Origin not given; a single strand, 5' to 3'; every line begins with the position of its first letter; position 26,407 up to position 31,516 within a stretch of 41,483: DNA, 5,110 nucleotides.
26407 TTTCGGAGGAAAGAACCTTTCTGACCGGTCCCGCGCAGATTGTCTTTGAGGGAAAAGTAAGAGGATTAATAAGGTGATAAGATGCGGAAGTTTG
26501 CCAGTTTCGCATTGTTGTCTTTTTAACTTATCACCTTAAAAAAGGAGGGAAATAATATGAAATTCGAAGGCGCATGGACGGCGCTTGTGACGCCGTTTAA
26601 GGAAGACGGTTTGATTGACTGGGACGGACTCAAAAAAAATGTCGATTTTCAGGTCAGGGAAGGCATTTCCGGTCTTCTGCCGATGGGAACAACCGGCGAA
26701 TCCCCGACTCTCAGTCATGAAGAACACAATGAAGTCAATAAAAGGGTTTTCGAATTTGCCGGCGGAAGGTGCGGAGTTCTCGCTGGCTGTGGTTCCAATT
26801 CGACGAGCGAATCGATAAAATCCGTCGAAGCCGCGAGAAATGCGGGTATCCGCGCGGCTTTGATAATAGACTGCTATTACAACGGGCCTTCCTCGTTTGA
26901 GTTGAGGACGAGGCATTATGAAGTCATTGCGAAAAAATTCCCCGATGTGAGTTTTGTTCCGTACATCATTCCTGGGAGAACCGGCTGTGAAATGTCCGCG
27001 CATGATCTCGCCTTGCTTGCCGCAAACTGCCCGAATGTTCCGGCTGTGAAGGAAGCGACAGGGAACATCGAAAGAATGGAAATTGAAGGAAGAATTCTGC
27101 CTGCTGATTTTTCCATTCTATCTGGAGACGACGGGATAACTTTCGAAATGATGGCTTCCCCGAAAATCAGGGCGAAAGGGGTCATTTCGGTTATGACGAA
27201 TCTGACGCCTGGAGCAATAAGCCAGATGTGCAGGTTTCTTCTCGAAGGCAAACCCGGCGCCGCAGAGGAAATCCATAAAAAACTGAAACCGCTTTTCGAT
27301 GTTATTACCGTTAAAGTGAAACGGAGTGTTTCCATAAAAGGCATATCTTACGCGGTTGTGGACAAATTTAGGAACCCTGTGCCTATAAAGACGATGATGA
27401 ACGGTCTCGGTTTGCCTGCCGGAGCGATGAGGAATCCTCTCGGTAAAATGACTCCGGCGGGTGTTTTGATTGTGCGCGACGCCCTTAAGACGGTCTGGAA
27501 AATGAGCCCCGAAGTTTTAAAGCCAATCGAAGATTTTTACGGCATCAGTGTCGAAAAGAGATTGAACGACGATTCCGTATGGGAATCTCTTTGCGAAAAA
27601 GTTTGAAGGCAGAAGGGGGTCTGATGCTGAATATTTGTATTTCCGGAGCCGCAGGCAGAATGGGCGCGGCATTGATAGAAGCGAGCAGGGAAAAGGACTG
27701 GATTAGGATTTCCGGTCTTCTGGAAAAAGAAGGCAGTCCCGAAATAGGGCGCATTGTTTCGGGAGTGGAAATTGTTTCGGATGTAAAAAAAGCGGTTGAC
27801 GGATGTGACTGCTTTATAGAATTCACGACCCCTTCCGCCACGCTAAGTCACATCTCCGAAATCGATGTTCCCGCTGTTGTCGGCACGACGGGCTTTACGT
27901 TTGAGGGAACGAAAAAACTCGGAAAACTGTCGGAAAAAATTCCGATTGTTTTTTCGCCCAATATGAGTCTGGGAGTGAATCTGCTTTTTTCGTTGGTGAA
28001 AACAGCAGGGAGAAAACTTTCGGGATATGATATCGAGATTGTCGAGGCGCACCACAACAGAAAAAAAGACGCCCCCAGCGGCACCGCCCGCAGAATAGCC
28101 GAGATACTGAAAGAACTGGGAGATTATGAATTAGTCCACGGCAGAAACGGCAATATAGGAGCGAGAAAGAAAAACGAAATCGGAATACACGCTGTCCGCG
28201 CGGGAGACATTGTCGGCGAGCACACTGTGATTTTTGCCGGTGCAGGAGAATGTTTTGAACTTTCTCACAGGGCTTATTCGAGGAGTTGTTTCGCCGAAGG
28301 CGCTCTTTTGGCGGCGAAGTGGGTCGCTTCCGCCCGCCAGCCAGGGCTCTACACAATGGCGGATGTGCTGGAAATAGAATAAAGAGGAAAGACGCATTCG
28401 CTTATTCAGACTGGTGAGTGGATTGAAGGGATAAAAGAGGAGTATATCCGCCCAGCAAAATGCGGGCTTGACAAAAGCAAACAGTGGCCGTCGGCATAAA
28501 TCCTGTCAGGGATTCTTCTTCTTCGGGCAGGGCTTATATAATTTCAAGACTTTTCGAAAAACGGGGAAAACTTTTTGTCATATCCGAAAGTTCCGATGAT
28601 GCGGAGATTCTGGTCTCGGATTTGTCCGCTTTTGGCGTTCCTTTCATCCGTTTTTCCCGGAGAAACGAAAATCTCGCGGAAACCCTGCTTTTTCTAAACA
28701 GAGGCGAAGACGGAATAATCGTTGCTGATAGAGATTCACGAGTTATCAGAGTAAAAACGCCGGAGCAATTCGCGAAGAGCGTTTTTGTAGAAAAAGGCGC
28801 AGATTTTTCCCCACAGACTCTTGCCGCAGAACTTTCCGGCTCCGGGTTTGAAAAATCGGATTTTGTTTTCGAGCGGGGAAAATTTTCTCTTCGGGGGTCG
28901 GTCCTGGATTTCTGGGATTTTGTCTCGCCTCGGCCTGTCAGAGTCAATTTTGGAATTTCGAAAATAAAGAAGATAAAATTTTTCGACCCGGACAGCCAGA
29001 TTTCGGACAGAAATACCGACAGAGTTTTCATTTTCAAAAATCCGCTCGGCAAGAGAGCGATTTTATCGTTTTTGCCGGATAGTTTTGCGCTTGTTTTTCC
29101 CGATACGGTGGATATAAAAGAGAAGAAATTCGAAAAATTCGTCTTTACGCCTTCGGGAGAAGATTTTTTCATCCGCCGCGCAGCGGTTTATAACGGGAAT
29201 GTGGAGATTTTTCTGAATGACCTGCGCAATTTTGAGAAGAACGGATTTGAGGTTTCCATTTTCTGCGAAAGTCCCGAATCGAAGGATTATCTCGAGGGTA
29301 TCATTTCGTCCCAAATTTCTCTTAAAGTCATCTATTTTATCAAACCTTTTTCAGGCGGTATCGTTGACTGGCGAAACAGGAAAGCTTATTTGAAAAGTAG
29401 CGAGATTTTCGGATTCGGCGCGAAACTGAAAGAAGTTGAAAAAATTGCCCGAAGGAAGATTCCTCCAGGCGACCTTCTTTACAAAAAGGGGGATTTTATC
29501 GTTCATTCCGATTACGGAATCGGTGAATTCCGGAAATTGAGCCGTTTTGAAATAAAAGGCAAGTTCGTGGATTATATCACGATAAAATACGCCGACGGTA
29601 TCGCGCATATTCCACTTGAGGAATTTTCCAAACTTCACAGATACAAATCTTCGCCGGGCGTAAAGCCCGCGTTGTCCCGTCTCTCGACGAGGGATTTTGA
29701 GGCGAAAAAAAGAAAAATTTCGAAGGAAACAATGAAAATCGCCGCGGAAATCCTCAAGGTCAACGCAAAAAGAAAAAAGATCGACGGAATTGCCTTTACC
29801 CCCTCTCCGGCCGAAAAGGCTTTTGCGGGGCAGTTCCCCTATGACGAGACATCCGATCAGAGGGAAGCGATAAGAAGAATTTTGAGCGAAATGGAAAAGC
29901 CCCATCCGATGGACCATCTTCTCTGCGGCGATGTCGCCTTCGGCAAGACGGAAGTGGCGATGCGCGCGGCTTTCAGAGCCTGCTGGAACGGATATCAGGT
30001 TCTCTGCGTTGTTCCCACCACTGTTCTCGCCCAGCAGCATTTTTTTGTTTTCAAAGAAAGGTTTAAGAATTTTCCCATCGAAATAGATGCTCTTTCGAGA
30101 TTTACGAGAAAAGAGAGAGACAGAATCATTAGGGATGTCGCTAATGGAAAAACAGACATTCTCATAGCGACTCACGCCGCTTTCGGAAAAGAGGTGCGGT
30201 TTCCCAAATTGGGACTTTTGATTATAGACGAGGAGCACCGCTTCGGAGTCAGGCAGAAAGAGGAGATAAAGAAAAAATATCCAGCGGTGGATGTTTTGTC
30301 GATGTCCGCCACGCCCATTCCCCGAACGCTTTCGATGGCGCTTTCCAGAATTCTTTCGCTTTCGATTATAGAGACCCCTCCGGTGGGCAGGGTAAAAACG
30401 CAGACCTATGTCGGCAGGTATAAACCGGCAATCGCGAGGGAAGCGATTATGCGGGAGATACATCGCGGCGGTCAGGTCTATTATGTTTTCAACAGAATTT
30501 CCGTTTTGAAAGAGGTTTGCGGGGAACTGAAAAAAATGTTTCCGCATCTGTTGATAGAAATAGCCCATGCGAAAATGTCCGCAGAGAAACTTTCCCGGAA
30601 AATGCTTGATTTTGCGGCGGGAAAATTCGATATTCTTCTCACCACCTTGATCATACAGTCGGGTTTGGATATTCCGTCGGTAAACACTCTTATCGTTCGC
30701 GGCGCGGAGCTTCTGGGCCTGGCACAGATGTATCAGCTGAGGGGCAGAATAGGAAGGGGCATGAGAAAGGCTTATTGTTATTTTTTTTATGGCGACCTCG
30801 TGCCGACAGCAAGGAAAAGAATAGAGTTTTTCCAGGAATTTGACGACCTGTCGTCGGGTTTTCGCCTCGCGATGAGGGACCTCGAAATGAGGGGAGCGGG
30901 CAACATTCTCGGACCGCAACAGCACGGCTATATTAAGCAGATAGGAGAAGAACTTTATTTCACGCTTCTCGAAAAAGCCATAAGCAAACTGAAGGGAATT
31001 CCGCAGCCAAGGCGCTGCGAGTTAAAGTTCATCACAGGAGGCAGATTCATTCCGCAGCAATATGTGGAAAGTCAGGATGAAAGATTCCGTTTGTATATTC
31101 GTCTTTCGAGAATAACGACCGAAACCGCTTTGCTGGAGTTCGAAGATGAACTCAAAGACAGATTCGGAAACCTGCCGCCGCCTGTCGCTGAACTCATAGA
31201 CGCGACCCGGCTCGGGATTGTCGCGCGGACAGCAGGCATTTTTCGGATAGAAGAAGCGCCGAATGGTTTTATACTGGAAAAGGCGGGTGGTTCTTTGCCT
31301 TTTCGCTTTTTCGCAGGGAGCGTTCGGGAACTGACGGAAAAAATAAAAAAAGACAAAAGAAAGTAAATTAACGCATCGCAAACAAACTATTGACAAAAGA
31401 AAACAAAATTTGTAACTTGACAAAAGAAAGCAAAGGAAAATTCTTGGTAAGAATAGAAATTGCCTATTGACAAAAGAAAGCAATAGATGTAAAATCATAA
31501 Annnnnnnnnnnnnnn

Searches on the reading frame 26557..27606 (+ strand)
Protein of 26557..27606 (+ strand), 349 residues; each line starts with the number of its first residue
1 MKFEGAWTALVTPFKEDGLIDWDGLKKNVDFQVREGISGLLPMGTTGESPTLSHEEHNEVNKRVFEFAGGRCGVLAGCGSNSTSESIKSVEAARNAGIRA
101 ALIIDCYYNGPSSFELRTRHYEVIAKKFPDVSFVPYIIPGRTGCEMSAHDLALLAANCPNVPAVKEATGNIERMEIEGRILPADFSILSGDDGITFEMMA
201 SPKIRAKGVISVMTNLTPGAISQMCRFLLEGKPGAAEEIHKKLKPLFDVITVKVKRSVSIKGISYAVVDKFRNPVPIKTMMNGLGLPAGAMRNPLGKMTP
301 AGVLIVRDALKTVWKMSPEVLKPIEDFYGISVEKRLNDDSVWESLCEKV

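Call 22: search_protein_families(library=pfam, proteins=[window:26557-27606:+], max_evalue=0.001)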
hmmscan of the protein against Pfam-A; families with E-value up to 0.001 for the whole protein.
window:26557-27606:+ (349 aa): 1 family
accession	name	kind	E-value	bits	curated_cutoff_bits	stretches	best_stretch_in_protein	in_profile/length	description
PF00701.28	DHDPS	-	3e-65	220.2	22.1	1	2-308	1-284/289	Dihydrodipicolinate synthetase family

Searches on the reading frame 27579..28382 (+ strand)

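Call 22: search_protein_families(library=pfam, proteins=[window:27579-28382:+], max_evalue=0.001)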
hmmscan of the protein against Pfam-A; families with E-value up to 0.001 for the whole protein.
window:27579-28382:+ (267 aa): 2 families
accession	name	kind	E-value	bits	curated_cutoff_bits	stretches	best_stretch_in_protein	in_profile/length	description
PF05173.19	DapB_C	-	1.4e-47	161.2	27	1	132-264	1-121/121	Dihydrodipicolinate reductase, C-terminus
PF01113.26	DapB_N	-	1.6e-24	86.8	25.6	1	18-129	2-124/124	Dihydrodipicolinate reductase, N-terminus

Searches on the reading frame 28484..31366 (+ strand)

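Call 22: search_protein_families(library=pfam, proteins=[window:28484-31366:+], max_evalue=0.001)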
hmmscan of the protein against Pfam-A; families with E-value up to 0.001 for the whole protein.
window:28484-31366:+ (960 aa): 6 families
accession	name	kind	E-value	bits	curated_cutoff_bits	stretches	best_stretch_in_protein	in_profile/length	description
PF00270.35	DEAD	-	1.2e-26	93.9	26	1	456-616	1-164/167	DEAD/DEAH box helicase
PF00271.37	Helicase_C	-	4.5e-20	72.4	23.5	1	654-758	5-108/110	Helicase conserved C-terminal domain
PF03461.20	TRCF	-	8.1e-20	71.4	25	1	855-931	6-82/95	TRCF domain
PF17757.6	UvrB_inter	-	3.3e-13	50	22.9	1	102-184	3-86/91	UvrB interaction domain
PF04851.21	ResIII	-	5.9e-12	46.2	22.5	1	457-611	6-162/164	Type III restriction enzyme, res subunit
PF02559.22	CarD_TRCF_RID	-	1.2e-09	38.6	23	1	333-387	1-56/57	CarD-like/TRCF RID domain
